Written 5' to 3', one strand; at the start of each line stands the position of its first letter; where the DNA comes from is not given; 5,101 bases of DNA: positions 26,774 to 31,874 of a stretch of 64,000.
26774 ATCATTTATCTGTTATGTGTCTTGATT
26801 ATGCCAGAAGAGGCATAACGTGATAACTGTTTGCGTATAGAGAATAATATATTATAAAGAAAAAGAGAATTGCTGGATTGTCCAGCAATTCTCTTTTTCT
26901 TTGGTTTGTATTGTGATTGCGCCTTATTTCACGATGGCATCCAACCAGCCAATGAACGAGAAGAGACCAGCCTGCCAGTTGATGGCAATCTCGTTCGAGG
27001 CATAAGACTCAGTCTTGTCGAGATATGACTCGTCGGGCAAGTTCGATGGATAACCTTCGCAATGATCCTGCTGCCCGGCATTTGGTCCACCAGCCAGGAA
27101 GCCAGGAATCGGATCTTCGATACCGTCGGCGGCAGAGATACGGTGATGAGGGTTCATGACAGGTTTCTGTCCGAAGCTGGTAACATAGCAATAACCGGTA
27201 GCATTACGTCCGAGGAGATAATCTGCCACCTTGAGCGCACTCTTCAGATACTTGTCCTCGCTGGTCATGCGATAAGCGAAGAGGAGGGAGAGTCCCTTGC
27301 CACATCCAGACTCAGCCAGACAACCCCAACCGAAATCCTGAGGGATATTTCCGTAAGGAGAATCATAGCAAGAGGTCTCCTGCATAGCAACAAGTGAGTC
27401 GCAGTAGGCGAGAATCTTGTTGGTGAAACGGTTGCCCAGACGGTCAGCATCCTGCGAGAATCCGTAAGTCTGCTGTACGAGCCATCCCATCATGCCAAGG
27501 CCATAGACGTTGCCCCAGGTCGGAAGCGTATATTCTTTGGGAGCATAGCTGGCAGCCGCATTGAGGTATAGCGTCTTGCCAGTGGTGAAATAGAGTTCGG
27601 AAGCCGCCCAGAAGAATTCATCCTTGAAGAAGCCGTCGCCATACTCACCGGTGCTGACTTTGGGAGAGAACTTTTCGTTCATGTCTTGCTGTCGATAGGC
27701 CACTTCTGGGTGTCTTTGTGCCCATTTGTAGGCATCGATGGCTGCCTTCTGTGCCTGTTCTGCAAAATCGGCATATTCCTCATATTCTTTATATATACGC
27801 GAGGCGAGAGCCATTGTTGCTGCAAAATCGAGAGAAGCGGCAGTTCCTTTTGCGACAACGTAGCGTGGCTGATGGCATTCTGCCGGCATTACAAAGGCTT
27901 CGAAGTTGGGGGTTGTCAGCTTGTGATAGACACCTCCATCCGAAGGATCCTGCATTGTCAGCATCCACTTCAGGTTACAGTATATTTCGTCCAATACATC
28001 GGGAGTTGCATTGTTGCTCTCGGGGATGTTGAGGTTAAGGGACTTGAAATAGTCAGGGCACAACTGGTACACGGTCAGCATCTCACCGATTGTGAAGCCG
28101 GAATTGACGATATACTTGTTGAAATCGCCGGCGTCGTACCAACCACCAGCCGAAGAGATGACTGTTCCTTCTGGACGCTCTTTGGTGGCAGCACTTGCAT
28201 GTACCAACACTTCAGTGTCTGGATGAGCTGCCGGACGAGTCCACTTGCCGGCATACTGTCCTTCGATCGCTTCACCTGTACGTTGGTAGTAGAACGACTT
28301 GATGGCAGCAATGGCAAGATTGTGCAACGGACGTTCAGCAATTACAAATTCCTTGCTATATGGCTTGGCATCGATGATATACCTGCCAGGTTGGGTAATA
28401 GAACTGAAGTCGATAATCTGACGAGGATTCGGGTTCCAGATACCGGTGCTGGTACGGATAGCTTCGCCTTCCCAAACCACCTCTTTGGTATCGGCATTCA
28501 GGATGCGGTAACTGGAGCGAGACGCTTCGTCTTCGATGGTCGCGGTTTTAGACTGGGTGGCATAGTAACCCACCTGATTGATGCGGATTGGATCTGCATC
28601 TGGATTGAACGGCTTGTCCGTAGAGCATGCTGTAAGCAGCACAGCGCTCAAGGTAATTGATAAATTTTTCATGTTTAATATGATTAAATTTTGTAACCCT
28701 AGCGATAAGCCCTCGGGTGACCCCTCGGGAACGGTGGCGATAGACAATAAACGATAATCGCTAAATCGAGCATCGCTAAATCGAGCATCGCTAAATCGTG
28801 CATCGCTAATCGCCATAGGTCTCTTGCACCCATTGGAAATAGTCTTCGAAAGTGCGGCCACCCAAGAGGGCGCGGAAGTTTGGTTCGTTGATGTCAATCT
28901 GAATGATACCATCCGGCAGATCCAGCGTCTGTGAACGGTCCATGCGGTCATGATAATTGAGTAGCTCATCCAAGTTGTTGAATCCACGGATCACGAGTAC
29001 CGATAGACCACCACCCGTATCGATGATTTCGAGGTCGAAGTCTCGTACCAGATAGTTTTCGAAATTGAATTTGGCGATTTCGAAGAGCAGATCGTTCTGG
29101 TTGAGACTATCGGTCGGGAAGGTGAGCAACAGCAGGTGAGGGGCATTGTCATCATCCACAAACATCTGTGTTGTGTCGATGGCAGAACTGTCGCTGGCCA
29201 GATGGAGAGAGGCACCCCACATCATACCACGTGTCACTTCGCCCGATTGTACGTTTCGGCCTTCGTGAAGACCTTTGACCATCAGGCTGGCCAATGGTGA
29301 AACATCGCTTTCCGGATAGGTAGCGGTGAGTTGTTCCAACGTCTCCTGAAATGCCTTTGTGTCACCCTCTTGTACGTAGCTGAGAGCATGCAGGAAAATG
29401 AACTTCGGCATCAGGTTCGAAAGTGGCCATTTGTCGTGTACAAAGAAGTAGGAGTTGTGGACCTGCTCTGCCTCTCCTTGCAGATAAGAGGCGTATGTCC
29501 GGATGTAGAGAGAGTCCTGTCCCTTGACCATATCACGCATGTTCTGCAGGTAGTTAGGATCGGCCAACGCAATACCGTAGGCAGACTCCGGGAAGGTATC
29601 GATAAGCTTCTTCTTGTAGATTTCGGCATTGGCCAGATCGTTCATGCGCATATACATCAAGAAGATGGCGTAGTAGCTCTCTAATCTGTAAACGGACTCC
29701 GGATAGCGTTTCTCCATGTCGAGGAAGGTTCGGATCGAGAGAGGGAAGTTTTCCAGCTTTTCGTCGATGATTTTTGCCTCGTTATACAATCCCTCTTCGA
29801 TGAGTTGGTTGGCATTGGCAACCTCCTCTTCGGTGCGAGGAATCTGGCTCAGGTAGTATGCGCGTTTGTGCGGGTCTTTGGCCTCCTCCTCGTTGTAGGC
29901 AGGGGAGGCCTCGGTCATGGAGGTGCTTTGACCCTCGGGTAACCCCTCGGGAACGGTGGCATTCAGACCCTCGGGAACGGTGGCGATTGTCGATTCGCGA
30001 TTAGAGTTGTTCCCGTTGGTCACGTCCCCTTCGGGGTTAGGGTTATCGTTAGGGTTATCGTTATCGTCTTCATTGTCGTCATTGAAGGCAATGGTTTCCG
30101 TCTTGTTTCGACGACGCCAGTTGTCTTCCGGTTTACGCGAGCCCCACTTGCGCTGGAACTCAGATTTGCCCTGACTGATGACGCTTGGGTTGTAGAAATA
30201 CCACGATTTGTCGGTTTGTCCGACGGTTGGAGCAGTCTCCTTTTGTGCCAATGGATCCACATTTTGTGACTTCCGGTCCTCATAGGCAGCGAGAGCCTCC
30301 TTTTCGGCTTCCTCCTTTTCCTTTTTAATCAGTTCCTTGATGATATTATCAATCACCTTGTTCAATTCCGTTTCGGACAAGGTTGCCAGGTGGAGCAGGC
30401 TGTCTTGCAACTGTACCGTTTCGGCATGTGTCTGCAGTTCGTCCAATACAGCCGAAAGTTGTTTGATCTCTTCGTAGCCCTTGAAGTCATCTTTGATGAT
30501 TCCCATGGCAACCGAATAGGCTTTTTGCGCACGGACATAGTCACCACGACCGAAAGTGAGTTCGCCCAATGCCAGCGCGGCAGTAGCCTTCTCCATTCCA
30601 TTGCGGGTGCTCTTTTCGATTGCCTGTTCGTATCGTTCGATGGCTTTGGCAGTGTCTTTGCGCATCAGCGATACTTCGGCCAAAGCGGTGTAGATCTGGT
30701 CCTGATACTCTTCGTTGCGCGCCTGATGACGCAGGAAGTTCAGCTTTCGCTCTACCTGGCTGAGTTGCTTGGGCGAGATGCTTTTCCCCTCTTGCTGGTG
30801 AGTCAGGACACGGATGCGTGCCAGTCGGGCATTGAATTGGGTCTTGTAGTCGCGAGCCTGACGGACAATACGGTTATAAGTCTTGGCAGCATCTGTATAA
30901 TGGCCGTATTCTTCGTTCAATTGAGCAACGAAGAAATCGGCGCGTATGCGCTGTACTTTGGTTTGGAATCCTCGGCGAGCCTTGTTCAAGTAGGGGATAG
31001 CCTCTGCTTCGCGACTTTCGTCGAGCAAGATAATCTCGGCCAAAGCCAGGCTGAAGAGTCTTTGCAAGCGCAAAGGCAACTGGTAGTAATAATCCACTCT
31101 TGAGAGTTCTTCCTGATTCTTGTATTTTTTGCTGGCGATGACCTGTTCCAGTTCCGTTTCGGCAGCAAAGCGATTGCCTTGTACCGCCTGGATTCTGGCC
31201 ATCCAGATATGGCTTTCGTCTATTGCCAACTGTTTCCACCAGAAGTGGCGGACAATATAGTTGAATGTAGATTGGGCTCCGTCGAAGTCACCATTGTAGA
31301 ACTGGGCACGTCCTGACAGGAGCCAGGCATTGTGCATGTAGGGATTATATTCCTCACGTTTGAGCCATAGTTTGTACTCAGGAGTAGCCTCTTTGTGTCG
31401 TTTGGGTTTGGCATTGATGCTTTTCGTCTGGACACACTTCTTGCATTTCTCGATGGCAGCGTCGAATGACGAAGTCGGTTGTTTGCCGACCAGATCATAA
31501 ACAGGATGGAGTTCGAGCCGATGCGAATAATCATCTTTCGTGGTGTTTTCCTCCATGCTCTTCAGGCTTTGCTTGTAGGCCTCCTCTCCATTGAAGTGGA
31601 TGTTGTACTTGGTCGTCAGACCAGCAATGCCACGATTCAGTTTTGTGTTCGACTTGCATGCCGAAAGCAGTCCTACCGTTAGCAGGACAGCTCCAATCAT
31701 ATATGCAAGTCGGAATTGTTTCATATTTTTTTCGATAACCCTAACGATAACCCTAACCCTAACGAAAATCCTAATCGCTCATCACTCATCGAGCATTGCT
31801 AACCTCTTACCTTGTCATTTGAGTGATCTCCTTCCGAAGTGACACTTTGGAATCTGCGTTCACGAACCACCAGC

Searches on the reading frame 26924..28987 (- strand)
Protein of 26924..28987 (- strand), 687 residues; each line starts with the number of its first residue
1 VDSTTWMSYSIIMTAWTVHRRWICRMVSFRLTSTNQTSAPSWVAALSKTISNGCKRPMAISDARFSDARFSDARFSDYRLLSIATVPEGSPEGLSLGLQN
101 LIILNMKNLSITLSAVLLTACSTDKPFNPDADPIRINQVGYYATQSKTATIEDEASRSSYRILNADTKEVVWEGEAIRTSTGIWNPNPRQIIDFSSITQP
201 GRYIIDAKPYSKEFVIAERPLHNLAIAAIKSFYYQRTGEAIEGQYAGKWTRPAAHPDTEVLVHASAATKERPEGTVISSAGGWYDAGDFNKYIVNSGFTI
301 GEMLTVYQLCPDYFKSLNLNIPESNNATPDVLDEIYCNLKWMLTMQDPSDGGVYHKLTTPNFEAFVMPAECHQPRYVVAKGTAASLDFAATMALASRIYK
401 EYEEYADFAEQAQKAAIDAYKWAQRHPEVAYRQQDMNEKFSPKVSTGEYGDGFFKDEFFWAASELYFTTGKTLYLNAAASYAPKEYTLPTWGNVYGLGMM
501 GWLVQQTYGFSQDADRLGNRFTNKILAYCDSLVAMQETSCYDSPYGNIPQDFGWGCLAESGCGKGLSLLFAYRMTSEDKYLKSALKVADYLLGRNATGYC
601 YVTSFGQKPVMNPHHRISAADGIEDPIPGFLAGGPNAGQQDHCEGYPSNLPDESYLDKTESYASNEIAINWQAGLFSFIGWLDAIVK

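Call 34: search_protein_families(library=pfam, proteins=[window:26924-28987:-], max_evalue=0.001)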
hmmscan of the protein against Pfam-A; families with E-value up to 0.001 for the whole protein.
window:26924-28987:- (687 aa): 2 families
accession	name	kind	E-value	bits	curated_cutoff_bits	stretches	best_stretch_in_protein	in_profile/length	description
PF00759.25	Glyco_hydro_9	-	6.1e-80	270.1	27.7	1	227-676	7-441/444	Glycosyl hydrolase family 9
PF02927.20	CelD_N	-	1.3e-15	58.3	24.6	1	132-208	4-82/86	Cellulase N-terminal ig-like domain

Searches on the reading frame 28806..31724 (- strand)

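Call 34: search_protein_families(library=pfam, proteins=[window:28806-31724:-], max_evalue=0.001)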
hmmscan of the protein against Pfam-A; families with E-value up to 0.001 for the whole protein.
window:28806-31724:- (972 aa): 6 families
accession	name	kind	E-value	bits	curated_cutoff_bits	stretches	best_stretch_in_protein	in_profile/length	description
PF14559.12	TPR_19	-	4.8e-09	36.8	25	0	353-405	2-50/68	Tetratricopeptide repeat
PF13174.12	TPR_6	-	1.1e-07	32.4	26.3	0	777-806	4-33/33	Tetratricopeptide repeat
PF09976.15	TPR_21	-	2.9e-07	30.8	25.5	0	317-402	51-135/193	Tetratricopeptide repeat-like domain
PF13428.12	TPR_14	-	1.9e-06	28.4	23.5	0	344-372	3-31/44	Tetratricopeptide repeat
PF13424.12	TPR_12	-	5.1e-05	23.8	30.1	1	343-408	4-73/77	Tetratricopeptide repeat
PF13432.12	TPR_16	-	0.00067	20.5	32.7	0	357-405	12-56/65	Tetratricopeptide repeat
